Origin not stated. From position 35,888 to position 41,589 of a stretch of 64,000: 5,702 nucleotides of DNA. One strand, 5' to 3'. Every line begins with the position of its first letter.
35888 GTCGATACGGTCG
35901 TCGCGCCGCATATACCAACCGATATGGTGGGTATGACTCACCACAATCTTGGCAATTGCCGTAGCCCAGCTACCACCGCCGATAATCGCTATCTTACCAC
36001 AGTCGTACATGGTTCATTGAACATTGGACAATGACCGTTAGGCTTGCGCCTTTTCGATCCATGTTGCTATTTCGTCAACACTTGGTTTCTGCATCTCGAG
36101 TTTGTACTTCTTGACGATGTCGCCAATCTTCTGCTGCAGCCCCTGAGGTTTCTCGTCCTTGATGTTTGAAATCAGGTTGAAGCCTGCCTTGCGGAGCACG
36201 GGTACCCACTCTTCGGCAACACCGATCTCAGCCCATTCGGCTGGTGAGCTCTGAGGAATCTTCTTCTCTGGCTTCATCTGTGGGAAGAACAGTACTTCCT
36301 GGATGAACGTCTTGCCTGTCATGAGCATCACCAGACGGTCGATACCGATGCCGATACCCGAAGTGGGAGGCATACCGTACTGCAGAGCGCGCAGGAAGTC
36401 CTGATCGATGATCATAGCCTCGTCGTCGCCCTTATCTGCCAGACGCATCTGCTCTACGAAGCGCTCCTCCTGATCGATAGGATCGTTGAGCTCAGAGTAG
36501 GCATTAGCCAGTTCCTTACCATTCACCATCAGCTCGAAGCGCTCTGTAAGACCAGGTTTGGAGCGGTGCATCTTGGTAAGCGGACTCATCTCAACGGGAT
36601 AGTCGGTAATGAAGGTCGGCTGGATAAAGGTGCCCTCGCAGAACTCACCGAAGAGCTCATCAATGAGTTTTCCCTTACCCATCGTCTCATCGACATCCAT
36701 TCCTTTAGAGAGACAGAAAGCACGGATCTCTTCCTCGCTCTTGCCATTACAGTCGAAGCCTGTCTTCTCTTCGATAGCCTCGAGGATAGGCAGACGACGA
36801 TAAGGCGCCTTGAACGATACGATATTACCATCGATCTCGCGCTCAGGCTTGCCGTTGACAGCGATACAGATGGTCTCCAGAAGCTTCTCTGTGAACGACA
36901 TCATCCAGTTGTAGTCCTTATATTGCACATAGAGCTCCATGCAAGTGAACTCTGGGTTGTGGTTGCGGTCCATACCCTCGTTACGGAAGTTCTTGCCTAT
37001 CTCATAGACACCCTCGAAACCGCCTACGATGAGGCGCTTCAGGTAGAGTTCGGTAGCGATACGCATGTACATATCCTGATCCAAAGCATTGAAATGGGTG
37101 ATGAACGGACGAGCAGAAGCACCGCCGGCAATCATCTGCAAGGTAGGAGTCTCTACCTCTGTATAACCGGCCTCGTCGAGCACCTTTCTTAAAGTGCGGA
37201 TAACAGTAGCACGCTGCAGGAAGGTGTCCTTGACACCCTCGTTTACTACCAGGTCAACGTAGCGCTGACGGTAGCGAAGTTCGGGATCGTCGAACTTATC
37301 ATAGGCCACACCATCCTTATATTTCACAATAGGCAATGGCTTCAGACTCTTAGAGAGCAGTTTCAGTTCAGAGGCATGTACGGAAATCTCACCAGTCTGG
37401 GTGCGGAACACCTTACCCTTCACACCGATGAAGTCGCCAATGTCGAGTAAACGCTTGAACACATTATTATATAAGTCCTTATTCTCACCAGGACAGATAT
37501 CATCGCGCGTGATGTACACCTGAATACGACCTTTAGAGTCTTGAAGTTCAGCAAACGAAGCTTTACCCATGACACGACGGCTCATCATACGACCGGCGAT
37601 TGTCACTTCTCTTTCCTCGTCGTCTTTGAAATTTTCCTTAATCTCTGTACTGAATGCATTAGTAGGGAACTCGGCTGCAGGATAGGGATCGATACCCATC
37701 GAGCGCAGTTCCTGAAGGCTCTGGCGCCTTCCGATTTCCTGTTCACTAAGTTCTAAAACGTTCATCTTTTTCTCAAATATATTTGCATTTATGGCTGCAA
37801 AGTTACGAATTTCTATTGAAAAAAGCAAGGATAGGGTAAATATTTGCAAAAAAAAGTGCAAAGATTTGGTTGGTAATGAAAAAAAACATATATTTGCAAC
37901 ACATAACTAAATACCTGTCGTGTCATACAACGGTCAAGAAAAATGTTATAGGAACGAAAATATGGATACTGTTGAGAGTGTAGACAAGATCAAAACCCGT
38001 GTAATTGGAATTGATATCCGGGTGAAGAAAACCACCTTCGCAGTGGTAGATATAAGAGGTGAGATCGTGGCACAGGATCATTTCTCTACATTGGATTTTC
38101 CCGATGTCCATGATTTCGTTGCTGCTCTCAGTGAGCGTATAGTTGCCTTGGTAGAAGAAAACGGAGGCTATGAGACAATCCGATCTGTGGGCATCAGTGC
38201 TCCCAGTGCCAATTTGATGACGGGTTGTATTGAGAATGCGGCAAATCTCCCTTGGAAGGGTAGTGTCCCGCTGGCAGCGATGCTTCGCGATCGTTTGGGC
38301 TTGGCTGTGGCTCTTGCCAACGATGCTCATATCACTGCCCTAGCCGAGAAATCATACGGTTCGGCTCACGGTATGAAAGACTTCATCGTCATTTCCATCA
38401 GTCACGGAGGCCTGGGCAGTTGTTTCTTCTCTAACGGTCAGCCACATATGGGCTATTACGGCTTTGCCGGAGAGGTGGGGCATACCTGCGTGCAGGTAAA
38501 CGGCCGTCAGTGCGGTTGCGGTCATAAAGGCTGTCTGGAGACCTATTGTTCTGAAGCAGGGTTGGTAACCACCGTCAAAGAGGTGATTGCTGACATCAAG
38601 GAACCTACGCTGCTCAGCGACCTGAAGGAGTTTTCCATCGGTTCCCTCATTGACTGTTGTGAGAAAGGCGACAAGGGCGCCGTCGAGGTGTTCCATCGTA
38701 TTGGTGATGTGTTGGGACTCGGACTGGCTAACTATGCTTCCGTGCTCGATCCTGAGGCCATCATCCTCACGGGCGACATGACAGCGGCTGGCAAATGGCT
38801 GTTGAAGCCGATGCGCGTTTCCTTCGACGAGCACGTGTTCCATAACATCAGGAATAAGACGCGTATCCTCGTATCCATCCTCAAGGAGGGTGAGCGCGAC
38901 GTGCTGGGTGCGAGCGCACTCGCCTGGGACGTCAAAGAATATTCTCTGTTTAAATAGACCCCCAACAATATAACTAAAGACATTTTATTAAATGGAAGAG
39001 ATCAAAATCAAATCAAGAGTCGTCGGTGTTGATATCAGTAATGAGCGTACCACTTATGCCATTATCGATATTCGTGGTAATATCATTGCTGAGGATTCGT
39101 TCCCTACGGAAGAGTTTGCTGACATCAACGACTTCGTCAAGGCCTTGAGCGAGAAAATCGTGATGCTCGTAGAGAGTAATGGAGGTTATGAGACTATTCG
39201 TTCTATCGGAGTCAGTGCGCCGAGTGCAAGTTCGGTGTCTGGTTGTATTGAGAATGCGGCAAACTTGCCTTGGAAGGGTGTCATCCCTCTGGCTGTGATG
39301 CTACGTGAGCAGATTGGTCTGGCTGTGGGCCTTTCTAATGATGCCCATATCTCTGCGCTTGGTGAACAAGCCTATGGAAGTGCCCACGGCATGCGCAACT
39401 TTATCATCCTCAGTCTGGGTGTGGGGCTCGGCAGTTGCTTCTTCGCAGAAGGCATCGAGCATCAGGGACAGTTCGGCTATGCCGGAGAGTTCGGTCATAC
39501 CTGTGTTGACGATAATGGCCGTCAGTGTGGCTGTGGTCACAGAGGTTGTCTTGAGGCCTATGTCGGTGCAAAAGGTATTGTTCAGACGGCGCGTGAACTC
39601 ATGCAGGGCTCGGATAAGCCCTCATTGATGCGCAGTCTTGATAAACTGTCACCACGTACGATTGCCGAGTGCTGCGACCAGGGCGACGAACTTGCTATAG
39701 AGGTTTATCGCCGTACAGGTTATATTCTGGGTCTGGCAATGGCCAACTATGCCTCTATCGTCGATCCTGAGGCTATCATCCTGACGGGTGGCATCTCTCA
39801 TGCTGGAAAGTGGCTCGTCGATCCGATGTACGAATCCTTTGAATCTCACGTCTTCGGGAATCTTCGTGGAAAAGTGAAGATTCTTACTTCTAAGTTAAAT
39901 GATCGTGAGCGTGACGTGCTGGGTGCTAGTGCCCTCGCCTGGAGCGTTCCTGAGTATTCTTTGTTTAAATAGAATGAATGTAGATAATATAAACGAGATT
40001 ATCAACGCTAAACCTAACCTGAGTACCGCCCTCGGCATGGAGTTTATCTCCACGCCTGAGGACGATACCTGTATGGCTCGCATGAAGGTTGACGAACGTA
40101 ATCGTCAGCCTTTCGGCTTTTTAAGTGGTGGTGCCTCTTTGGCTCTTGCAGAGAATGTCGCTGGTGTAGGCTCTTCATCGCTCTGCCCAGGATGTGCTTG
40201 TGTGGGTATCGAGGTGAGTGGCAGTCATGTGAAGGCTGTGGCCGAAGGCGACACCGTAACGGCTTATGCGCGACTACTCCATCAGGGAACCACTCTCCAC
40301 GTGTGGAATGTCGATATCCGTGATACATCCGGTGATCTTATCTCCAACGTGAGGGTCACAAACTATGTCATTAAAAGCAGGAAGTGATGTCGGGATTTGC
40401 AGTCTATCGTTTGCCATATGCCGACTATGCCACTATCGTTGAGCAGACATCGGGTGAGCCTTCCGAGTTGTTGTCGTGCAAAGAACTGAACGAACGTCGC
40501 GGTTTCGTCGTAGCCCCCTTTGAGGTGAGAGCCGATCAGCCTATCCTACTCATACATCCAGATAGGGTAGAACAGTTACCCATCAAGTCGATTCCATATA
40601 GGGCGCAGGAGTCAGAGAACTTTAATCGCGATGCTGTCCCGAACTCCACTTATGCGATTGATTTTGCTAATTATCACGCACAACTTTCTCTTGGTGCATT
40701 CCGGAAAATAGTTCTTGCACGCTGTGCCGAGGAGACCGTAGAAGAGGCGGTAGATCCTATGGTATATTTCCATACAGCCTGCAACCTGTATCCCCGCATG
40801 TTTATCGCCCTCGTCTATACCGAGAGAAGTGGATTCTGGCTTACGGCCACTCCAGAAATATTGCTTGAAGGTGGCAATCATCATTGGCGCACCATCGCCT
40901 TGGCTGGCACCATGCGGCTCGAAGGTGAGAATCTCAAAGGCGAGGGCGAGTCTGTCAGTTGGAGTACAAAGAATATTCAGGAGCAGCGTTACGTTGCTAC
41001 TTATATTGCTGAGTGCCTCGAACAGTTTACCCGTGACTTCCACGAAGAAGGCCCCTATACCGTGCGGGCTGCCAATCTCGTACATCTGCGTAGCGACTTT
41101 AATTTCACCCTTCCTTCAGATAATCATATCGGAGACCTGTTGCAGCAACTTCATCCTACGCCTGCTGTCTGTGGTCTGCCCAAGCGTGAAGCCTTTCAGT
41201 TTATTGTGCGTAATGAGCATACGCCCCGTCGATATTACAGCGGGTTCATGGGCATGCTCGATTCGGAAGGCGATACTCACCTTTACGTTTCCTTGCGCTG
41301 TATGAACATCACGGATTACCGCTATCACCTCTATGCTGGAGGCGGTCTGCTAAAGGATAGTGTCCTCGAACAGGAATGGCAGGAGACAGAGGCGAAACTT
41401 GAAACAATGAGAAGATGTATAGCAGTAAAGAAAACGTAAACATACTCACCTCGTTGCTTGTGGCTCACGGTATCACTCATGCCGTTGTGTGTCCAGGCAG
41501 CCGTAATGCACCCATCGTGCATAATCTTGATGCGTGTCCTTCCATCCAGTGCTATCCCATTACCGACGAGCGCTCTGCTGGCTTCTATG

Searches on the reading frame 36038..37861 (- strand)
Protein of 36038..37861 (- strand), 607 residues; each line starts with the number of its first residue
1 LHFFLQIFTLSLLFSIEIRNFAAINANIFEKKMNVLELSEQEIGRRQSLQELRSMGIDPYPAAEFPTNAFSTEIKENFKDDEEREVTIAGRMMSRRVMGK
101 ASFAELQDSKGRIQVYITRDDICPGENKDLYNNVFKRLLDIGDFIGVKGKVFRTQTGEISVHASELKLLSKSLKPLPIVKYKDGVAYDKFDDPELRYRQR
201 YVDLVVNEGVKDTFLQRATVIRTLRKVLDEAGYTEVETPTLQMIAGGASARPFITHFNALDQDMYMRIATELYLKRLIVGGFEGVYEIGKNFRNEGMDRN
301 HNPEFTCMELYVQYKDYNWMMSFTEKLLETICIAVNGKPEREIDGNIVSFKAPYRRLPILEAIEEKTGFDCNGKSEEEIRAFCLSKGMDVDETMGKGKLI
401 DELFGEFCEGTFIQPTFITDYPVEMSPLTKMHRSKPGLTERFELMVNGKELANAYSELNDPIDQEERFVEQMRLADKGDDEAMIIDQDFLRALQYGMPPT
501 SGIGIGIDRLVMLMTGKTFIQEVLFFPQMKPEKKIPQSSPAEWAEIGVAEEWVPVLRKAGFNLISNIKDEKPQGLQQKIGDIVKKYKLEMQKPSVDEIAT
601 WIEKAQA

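Call 73: search_protein_families(library=pfam, proteins=[window:36038-37861:-], max_evalue=0.0001)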
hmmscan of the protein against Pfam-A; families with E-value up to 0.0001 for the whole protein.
window:36038-37861:- (607 aa): 3 families
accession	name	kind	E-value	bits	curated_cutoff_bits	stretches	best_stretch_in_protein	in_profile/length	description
PF00152.25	tRNA-synt_2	-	4.9e-90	302.2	25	1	193-530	2-308/308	tRNA synthetases class II (D, K and N)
PF01336.31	tRNA_anti-codon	-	7.4e-16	58.3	27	1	86-169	1-75/75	OB-fold nucleic acid binding domain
PF14229.12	DUF4332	-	1.1e-05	26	23.2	1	547-606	60-120/122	Domain of unknown function (DUF4332)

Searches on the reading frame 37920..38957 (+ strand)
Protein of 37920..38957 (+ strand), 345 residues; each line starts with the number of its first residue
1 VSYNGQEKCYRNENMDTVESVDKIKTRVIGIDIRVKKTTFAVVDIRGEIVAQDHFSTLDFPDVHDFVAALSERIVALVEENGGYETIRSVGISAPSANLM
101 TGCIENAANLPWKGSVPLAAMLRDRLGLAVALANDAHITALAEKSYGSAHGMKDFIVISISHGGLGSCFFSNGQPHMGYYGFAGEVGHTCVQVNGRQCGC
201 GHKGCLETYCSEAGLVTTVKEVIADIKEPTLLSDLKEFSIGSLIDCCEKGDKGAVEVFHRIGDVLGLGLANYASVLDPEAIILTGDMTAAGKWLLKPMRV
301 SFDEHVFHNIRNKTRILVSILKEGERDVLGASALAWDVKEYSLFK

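Call 73: search_protein_families(library=pfam, proteins=[window:37920-38957:+], max_evalue=0.0001)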
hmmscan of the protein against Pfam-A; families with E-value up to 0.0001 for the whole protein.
window:37920-38957:+ (345 aa): 1 family
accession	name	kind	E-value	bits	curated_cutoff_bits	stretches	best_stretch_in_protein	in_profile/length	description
PF00480.26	ROK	-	2.8e-53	181.8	22.9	1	28-336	1-292/294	ROK family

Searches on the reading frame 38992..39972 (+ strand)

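Call 73: search_protein_families(library=pfam, proteins=[window:38992-39972:+], max_evalue=0.0001)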
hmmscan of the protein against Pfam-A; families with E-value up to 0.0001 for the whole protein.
window:38992-39972:+ (326 aa): 1 family
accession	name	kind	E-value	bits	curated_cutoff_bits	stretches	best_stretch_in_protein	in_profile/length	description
PF00480.26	ROK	-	7.9e-54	183.6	22.9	1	11-316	2-291/294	ROK family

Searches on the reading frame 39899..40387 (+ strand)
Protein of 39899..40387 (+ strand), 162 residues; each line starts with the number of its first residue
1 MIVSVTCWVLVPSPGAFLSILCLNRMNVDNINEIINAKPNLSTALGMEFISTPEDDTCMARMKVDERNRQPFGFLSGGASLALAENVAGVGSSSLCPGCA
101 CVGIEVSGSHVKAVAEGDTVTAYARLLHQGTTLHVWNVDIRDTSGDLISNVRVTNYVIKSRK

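Call 99: search_protein_families(library=pfam, proteins=[window:39899-40387:+], max_evalue=0.00001)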
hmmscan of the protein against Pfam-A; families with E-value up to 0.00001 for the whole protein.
window:39899-40387:+ (162 aa): 1 family
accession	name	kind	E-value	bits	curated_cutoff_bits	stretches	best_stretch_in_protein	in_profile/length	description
PF03061.28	4HBT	-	5.1e-16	59.2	20.6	1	72-147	1-77/79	Thioesterase superfamily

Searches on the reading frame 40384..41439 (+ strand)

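Call 73: search_protein_families(library=pfam, proteins=[window:40384-41439:+], max_evalue=0.0001)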
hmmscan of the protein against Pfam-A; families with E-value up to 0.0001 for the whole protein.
window:40384-41439:+ (351 aa): 1 family
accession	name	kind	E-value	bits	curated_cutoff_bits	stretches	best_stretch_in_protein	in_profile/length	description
PF00425.24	Chorismate_bind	-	2.7e-58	198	27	1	89-338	4-257/257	chorismate binding enzyme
